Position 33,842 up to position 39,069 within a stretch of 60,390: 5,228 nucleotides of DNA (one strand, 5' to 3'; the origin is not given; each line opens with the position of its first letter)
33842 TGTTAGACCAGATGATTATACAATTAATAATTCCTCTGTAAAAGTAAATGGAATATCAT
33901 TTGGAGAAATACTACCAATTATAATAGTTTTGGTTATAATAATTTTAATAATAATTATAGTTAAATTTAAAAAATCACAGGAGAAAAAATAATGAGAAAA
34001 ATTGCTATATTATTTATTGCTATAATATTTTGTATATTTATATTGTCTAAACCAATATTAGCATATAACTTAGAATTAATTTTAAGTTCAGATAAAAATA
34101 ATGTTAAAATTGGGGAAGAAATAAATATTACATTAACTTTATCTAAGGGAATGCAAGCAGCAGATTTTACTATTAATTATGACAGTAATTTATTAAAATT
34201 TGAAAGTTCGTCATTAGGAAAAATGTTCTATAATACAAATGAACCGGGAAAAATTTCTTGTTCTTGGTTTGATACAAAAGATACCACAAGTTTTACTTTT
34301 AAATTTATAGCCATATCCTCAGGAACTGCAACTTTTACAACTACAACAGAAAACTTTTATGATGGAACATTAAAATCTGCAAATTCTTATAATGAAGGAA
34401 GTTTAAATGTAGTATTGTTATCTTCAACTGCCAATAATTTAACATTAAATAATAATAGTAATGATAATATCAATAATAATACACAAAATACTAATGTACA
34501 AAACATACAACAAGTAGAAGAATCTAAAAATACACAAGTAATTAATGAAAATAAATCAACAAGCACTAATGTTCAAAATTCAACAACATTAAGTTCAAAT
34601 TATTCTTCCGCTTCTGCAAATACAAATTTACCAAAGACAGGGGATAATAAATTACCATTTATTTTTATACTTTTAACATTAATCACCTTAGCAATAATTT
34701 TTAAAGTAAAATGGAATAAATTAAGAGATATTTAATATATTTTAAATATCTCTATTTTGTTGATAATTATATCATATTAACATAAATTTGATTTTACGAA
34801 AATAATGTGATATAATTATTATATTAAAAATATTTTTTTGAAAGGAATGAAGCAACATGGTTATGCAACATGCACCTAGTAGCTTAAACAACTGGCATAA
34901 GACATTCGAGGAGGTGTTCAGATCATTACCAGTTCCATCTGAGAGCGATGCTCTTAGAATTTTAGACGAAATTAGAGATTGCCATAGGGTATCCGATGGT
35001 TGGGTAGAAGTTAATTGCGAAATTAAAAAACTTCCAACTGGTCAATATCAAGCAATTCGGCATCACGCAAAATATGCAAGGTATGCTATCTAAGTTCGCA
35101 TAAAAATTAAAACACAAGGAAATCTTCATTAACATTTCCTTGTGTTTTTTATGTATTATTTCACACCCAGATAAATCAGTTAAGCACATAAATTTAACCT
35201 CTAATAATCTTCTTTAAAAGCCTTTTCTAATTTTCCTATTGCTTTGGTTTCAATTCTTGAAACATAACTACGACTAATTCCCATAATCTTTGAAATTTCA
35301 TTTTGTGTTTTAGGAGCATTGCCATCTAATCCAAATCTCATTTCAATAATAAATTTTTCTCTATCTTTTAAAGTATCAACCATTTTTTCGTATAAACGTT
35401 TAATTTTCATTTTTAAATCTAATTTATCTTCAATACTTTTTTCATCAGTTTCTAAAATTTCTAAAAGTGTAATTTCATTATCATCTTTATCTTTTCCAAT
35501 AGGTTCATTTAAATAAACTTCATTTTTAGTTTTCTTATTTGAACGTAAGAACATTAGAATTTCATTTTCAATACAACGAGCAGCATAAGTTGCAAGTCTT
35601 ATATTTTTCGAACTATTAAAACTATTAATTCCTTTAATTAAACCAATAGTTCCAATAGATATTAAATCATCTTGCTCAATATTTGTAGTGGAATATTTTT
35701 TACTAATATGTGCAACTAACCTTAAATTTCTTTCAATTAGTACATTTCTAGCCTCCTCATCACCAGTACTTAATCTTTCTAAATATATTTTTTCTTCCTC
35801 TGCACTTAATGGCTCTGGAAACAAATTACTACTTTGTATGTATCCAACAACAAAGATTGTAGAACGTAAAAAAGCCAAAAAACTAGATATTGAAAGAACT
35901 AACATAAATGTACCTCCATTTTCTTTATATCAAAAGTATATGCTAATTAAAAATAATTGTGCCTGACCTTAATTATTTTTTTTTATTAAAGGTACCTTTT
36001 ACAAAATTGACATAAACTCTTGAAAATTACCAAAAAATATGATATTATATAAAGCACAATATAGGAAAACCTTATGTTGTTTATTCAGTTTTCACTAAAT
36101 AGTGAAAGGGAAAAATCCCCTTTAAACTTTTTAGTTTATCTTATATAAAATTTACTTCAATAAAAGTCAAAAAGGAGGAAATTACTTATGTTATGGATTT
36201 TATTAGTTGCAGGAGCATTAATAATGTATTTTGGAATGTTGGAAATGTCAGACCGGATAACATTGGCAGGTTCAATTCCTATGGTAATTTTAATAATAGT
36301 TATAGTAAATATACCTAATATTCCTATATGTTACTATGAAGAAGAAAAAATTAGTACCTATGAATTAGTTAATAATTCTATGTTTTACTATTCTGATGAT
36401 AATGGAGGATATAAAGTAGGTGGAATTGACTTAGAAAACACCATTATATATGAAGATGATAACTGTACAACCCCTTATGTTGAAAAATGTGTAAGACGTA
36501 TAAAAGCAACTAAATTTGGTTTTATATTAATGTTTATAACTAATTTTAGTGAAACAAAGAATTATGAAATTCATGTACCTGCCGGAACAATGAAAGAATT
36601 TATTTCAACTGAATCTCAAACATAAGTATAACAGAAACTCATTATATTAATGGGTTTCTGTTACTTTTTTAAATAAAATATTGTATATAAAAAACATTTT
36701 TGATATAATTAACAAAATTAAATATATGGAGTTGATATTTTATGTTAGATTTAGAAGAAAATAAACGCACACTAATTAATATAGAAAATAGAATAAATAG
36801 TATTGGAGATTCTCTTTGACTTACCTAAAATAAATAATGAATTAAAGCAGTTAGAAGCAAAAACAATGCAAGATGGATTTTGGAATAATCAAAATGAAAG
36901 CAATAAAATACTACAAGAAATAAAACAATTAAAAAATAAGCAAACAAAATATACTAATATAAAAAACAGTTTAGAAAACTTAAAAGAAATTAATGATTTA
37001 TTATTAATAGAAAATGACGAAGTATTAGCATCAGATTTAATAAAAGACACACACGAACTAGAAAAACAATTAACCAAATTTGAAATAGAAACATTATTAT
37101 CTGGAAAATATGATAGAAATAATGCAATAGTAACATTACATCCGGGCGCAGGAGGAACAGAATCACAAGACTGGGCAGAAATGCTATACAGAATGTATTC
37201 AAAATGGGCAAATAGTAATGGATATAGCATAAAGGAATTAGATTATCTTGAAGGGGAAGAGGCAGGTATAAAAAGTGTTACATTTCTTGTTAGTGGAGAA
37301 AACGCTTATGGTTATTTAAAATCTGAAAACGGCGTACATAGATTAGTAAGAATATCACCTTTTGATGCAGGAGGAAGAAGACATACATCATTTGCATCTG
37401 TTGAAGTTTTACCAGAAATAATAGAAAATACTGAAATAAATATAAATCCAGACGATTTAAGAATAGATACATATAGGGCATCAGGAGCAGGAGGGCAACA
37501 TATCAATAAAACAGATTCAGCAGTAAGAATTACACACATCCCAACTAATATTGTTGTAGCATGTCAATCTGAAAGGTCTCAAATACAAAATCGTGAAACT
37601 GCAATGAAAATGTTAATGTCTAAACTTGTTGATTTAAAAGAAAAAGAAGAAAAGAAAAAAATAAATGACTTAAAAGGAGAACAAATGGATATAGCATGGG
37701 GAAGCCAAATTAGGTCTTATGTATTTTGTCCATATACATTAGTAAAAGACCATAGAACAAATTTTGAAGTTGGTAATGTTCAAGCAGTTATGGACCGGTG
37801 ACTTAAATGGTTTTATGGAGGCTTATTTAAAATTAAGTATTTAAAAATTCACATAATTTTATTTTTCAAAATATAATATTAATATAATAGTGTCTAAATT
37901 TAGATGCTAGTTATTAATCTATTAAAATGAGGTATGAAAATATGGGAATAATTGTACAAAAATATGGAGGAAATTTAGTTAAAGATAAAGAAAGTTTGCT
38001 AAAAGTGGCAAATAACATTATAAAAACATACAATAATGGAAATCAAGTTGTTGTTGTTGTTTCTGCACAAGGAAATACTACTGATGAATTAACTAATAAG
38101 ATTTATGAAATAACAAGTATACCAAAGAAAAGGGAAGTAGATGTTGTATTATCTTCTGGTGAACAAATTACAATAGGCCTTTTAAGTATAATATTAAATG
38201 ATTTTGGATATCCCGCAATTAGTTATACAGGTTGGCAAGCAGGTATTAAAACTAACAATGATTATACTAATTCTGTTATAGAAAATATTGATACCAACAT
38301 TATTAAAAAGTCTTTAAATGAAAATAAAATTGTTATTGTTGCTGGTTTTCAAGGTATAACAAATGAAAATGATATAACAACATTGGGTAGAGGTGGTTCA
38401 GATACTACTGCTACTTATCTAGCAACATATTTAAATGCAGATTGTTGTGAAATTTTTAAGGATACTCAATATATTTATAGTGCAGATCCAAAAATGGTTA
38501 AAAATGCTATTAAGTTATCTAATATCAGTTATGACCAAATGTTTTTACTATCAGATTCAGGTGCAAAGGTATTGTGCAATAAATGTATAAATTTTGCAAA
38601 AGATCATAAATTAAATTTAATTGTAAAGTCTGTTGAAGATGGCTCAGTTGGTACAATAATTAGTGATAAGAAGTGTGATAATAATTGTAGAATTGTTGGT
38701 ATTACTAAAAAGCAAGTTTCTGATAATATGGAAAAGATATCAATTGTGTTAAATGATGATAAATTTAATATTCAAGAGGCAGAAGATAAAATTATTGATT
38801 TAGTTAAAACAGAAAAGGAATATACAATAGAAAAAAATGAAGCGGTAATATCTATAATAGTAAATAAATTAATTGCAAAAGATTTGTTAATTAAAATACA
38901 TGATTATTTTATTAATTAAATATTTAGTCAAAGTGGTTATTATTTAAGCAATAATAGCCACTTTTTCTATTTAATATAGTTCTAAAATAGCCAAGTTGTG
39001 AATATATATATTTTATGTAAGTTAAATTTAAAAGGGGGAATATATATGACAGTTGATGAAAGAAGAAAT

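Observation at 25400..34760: Cohesin-dockerin surface-display locus whose cargo is mostly cysteine proteases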

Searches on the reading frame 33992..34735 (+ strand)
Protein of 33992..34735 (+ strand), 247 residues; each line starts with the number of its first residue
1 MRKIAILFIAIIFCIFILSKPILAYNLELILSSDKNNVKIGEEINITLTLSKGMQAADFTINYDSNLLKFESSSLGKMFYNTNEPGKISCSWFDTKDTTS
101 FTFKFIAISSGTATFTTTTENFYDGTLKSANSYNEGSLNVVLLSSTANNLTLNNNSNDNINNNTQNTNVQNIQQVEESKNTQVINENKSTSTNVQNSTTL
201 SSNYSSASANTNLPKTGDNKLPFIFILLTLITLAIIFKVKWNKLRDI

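Call 3: search_protein_families(library=pfam, proteins=[window:33992-34735:+], max_evalue=0.1)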
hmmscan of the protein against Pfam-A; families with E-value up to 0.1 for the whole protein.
window:33992-34735:+ (247 aa): 2 families
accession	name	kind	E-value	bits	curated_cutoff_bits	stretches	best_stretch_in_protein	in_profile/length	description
PF00963.24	Cohesin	-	3.9e-06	27.6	24.1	1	34-168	6-136/139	Cohesin domain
PF00746.26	Gram_pos_anchor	-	0.074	13.5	20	0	206-237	2-34/43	LPXTG cell wall anchor motif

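Call 4: search_protein_families(library=ncbifam, proteins=[window:33992-34735:+], max_evalue=0.1)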
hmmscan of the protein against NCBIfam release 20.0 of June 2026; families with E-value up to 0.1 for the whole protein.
window:33992-34735:+ (247 aa): 4 families
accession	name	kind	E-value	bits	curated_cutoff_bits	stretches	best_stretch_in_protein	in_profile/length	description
NF047875.1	5nuc_LPXTG_Strp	exception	0.00091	17.8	1050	1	149-239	590-680/684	surface-anchored 5'-nucleotidase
NF053819.1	EF0750_LPXTG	subfamily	0.0028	18.1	47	1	174-243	31-103/105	EF2685/EF0750 family sortase-dependent surface protein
NF040553.1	SGO_0316_fam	subfamily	0.0031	15.2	1400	1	137-238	1379-1480/1486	SGO_0316/SGO_0317 family LPXTG-anchored serine peptidase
TIGR01167.1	LPXTG_anchor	domain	0.0092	16.6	15.9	1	213-243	2-33/34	LPXTG cell wall anchor domain-containing protein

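Call 7: find_encoding_contigs(protein=window:33992-34735:+, flank=10000, max_places=6)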
Protein window:33992-34735:+ (247 aa): 2 contigs read that carry it; 2 places shown.
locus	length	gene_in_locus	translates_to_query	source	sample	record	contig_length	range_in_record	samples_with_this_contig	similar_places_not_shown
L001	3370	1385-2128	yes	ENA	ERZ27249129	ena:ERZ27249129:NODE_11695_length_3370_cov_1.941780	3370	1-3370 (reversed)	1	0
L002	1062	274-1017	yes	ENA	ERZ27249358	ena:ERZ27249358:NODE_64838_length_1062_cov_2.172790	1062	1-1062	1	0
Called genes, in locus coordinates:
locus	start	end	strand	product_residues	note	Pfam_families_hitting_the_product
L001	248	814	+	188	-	PF00150:Cellulase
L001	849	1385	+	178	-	-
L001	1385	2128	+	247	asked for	PF00963:Cohesin (weak)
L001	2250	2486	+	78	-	-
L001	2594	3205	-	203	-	PF04542:Sigma70_r2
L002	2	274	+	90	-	?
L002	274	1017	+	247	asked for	PF00963:Cohesin (weak)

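Call 27: search_protein_families(library=pfam, alignment_id=A2, max_evalue=0.01)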
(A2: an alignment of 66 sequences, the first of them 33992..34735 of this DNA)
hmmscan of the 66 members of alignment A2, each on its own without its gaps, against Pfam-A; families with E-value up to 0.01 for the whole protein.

A. member 1, window:33992-34735:+ (247 aa): 1 family
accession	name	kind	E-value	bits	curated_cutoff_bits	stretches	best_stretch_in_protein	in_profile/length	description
PF00963.24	Cohesin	-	3.9e-06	27.6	24.1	1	34-168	6-136/139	Cohesin domain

B. families by the number of members that match (of 66 scanned): 23 families
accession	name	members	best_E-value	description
PF00963.24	Cohesin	45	9.2e-10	Cohesin domain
PF13273.12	DUF4064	4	0.0029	Protein of unknown function (DUF4064)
PF00746.26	Gram_pos_anchor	4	0.006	LPXTG cell wall anchor motif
PF00404.24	Dockerin_1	3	2e-08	Dockerin type I domain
PF13584.12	BatD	2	0.00017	BatD DUF11 like domain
PF02009.21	RIFIN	2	0.00044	Rifin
PF05808.16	Podoplanin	2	0.00059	Podoplanin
PF20942.3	DUF4785_2nd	2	0.0035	Domain of unknown function (DUF4785) central domain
PF02368.24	Big_2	1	7.2e-16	Bacterial Ig-like domain (group 2)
PF01469.24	Pentapeptide_2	1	4.1e-10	Pentapeptide repeats (8 copies)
PF07523.18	Big_3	1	3.7e-06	Bacterial Ig-like domain (group 3)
PF22359.2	Big-like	1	5e-05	Bacterial Ig-like domain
PF15677.10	CEND1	1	6.6e-05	Cell cycle exit and neuronal differentiation protein 1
PF05887.16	Trypan_PARP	1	0.0007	Procyclic acidic repetitive protein (PARP)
PF15706.10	TMEM132_C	1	0.0012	TMEM132 C-terminal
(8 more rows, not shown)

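Call 36: predict_structure(alignment_id=A2)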
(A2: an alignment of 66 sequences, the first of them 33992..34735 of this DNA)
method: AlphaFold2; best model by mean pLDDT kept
length: 247 residues; sequences in the alignment: 66
mean_pLDDT: 81.5   pTM: 0.59
mean pLDDT of the five models: 81.5, 80.8, 80.5, 80.2, 79.7
residues with pLDDT >= 90: 151; 70-90: 21; 50-70: 38; < 50: 37
segments of 3 or more residues with pLDDT < 50: 162-166, 169-171, 179-186, 188-193, 198-203
pLDDT, mean of each block of 10 residues (from residue 1): 89 90 89 98 98 98 98 98 98 98 98 98 96 97 79 54 47 50 43 46 50 60 86 93 87
secondary structure, 60 per line:
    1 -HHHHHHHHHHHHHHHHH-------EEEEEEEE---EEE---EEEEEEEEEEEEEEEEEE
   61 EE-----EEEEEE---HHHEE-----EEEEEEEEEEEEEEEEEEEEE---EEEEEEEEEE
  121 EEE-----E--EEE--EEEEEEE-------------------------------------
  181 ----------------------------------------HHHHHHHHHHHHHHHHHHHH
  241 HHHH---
elements in order: H2-18 E26-33 E37-39 E43-62 E68-73 E87-107 E111-123 E132-134 E137-143 H221-244

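Call 42: fold_search(model_id=the predicted structure, library=pdb)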
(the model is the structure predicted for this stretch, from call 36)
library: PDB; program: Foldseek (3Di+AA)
matches with E <= 10: 2000; with E <= 0.001: 48
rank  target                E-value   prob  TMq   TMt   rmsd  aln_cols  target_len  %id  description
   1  2jh2_A                1.6e-08  1.00  0.37  0.65   4.8       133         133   16  X-ray crystal structure of a cohesin-like module from Clostridium perfringens (released 2007-11-06)
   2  2w1n                  3.8e-08  1.00  0.40  0.43   4.5       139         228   19  cohesin and fibronectin type-III double module construct from the Clostridium perfringens glycoside hydrolase GH84C (released 2009-02-03)
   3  5nrk_A                1.1e-07  1.00  0.38  0.62   4.3       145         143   21  Crystal structure of the sixth cohesin from Acetivibrio cellulolyticus' scaffoldin B in complex with Cel5 dockerin S15 (released 2018-01-31)
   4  5lxv_C                1.2e-07  1.00  0.36  0.49   5.2       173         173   14  Crystal structure of Ruminococcus flavefaciens scaffoldin C cohesin in complex with a dockerin from an uncharacterized (released 2016-10-19)
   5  4ums                  1.7e-07  1.00  0.39  0.59   4.3       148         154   18  The crystal structure of the seventh ScaB type I cohesin from Pseudobacteroides cellulosolvens (released 2015-05-06)
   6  5lxv_A                2.4e-07  1.00  0.36  0.50   5.1       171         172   14  Crystal structure of Ruminococcus flavefaciens scaffoldin C cohesin in complex with a dockerin from an uncharacterized (released 2016-10-19)
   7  2xdh                  7.6e-07  1.00  0.36  0.61   4.3       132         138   16  Non-cellulosomal cohesin from the hyperthermophilic archaeon Archaeoglobus fulgidus (released 2010-05-26)
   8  9ifr                  6.3e-06  1.00  0.35  0.63   4.2       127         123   11  CLIPPER domain from the Gram-negative fibrillar adhesin "B9T28_05395 (released 2025-11-26)
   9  5k39_A                1.3e-05  1.00  0.36  0.50   5.0       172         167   14  THE TYPE II COHESIN DOCKERIN COMPLEX FROM CLOSTRIDIUM THERMOCELLUM (released 2017-03-29)
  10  3l8q_C                2.0e-05  1.00  0.35  0.27   5.2       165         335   11  Structure analysis of the type II cohesin dyad from the adaptor ScaA scaffoldin of Acetivibrio cellulolyticus (released 2010-05-05)
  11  3ghp_B                2.0e-05  1.00  0.33  0.43   8.7       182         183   14  Structure of the second type II cohesin module from the adaptor ScaA scaffoldin of Acetivibrio cellulolyticus (includi (released 2009-06-23)
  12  1qzn                  2.5e-05  1.00  0.35  0.47   5.2       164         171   12  Crystal Structure Analysis of a type II cohesin domain from the cellulosome of Acetivibrio cellulolyticus (released 2004-09-21)
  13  3l8q_A                2.8e-05  1.00  0.36  0.27   5.1       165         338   13  Structure analysis of the type II cohesin dyad from the adaptor ScaA scaffoldin of Acetivibrio cellulolyticus (released 2010-05-05)
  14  3l8q_D                2.8e-05  1.00  0.33  0.25   5.3       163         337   10  Structure analysis of the type II cohesin dyad from the adaptor ScaA scaffoldin of Acetivibrio cellulolyticus (released 2010-05-05)
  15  3fnk_B                3.4e-05  1.00  0.36  0.49   5.5       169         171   13  Crystal structure of the second type II cohesin module from the cellulosomal adaptor ScaA scaffoldin of Acetivibrio ce (released 2009-06-23)
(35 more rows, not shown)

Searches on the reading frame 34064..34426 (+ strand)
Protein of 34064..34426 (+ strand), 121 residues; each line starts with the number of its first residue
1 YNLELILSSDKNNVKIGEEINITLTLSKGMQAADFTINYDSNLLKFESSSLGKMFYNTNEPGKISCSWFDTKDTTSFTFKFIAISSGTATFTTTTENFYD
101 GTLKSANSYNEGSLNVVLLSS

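Call 15: find_homologous_proteins(query=window:34064-34426:+, max_evalue=0.01)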
Query seq(121 aa) (121 aa): 1 proteins with E <= 0.01 among 10 candidates.
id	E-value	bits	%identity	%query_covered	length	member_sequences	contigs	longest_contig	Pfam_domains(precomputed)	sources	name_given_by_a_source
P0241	1.2e-14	73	71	42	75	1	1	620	PF00963.25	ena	-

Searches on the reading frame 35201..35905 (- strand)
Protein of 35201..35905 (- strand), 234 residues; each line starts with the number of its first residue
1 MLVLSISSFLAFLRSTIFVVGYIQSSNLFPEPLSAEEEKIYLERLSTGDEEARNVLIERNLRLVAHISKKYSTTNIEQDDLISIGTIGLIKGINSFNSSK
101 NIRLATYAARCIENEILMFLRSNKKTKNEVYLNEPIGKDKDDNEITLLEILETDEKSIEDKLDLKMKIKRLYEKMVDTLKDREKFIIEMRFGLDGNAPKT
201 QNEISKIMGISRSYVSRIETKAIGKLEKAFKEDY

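Call 20: search_protein_families(library=pfam, proteins=[window:35201-35905:-], max_evalue=0.00001)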
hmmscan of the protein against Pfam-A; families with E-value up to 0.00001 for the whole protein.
window:35201-35905:- (234 aa): 2 families
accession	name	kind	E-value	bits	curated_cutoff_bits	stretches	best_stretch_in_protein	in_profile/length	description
PF04542.20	Sigma70_r2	-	1.3e-15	57.4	24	1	56-125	1-70/71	Sigma-70 region 2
PF04545.22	Sigma70_r4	-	1.8e-13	50.2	24.1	1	177-226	3-48/50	Sigma-70, region 4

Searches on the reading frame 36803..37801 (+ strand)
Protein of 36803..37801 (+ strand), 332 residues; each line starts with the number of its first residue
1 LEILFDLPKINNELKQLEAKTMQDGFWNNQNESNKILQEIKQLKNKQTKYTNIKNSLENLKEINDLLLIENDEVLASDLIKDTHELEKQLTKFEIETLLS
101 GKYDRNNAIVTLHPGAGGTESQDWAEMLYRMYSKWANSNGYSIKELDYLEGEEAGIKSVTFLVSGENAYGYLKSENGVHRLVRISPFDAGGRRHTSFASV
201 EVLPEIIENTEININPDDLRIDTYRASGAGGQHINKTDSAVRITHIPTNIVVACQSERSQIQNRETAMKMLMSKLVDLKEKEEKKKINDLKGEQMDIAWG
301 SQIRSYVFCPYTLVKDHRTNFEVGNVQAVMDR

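Call 20: search_protein_families(library=pfam, proteins=[window:36803-37801:+], max_evalue=0.00001)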
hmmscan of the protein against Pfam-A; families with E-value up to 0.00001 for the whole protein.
window:36803-37801:+ (332 aa): 2 families
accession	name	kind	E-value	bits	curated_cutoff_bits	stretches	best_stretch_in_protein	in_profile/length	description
PF03462.23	PCRF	-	2.8e-60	203.9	24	1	11-200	2-194/194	PCRF domain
PF00472.26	RF-1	-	8.4e-44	148.7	35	1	209-318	2-116/116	RF-1 domain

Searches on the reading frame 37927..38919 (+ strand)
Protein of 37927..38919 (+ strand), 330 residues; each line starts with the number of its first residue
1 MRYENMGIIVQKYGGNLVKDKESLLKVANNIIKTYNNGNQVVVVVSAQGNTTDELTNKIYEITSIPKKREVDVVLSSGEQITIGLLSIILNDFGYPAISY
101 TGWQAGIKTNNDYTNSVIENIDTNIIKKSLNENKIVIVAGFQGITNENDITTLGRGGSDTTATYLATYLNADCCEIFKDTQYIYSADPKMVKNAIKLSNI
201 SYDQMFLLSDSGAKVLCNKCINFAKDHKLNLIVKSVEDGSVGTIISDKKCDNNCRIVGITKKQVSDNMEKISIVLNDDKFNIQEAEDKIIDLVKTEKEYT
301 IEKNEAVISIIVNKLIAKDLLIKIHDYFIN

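Call 20: search_protein_families(library=pfam, proteins=[window:37927-38919:+], max_evalue=0.00001)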
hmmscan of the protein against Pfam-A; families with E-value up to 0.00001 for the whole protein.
window:37927-38919:+ (330 aa): 1 family
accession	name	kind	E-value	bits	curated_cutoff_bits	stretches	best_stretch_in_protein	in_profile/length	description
PF00696.33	AA_kinase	-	7.8e-48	163.7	24.9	1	8-234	2-233/234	Amino acid kinase family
